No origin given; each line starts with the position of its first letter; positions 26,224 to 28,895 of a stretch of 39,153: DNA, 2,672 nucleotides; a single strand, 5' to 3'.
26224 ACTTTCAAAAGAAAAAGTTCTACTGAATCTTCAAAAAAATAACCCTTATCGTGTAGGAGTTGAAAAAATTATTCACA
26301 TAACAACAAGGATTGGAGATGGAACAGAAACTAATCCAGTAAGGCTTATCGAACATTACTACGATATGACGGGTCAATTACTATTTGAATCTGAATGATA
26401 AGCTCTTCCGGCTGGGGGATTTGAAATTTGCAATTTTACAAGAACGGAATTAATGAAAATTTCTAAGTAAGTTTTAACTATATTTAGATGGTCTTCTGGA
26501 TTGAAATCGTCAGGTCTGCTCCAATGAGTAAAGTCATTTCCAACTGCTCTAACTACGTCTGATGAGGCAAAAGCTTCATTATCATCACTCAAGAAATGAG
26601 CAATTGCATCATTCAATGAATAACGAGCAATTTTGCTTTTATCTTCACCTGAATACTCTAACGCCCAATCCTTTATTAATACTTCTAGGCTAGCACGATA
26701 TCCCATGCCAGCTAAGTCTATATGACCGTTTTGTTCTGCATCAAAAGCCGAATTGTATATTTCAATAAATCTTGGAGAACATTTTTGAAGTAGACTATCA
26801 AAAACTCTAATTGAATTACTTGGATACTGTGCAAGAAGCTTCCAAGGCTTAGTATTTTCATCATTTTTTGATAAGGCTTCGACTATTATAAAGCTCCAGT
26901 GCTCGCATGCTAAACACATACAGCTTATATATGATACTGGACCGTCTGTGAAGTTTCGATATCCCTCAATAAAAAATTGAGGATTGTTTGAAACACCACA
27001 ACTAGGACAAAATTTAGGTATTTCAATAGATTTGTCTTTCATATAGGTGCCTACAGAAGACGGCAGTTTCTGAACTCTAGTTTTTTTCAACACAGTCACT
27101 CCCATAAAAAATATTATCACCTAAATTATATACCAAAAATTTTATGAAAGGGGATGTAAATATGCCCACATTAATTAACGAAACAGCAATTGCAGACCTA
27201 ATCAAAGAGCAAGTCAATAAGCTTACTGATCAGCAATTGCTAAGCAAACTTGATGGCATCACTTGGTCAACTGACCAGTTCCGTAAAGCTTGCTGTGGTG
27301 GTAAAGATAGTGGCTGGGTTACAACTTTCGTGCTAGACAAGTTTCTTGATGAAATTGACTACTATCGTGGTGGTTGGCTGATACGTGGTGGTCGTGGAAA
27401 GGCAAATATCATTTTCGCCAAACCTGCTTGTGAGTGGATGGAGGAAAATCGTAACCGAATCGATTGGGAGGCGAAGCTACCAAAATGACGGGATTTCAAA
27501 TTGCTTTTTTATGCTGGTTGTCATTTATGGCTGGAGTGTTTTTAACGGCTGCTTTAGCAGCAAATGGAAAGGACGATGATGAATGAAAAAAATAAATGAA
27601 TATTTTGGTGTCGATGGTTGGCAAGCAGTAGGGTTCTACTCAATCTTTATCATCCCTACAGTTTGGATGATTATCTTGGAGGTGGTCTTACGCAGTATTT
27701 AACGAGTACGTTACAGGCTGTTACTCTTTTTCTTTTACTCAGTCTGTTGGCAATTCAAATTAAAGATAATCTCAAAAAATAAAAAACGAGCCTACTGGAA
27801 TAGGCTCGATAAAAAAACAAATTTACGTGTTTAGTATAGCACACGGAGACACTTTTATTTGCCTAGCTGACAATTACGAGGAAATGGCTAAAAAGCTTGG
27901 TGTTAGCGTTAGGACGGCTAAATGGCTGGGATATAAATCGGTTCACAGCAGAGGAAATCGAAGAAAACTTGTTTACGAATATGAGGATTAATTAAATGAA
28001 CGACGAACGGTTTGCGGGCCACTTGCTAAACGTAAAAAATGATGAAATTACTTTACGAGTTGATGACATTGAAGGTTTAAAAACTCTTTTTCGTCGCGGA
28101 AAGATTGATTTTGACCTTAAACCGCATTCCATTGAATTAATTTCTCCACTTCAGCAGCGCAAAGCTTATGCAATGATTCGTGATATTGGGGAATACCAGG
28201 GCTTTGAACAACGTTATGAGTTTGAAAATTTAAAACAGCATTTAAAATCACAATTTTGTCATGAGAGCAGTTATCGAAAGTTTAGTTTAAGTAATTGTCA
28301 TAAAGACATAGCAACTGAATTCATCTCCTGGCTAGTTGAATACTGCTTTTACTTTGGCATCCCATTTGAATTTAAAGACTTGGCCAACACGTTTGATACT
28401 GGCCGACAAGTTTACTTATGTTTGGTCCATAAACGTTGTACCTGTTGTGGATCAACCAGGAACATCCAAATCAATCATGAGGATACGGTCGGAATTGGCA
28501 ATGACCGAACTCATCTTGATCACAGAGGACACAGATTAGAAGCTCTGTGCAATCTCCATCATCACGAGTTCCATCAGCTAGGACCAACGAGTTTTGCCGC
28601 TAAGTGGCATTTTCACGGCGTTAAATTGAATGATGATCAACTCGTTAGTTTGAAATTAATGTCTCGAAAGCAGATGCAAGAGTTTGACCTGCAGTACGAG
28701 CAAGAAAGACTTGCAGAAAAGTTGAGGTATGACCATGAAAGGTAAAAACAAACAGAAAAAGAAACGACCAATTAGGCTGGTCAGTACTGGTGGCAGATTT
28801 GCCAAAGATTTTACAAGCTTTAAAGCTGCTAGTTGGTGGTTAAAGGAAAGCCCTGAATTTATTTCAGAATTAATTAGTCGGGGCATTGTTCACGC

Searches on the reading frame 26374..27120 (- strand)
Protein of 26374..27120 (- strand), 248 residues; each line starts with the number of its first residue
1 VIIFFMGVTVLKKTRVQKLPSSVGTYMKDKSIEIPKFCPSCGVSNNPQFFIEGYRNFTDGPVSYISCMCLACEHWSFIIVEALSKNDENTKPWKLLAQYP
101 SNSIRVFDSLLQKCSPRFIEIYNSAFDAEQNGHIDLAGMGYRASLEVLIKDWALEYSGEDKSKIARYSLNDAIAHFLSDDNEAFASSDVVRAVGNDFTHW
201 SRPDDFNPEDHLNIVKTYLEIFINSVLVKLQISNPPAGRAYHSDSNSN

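Call 18: search_protein_families(library=pfam, proteins=[window:26374-27120:-], max_evalue=0.01)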
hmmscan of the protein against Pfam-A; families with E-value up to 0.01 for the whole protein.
window:26374-27120:- (248 aa): 0 families

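Call 77: search_protein_families(library=phrogs, proteins=[window:26374-27120:-], max_evalue=0.001)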
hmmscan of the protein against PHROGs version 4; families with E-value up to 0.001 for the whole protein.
window:26374-27120:- (248 aa): 1 family
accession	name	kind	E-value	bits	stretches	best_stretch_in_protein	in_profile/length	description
phrog_1305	-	DNA, RNA and nucleotide metabolism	6.3e-34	118.3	1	29-234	10-213/226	DNA binding protein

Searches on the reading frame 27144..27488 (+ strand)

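Call 18: search_protein_families(library=pfam, proteins=[window:27144-27488:+], max_evalue=0.01)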
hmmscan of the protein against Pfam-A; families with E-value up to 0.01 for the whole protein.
window:27144-27488:+ (114 aa): 1 family
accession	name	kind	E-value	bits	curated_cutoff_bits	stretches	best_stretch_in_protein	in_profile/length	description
PF05595.16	DUF771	-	3e-08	34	22.9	1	27-106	9-90/90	Domain of unknown function (DUF771)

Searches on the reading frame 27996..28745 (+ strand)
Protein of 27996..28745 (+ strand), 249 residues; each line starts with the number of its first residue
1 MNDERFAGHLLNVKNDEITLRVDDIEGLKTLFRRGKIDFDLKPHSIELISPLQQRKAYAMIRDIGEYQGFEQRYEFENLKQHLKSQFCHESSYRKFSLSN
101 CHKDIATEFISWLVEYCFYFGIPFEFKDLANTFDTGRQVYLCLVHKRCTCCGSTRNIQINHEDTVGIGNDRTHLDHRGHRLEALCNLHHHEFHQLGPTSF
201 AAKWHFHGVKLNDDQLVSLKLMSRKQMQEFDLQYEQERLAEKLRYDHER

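Call 18: search_protein_families(library=pfam, proteins=[window:27996-28745:+], max_evalue=0.01)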
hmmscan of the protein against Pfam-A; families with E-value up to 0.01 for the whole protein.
window:27996-28745:+ (249 aa): 1 family
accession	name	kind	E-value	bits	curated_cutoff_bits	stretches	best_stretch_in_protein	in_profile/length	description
PF16784.11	HNHc_6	-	8.8e-30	104.2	26.6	1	52-214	34-196/204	Putative HNHc nuclease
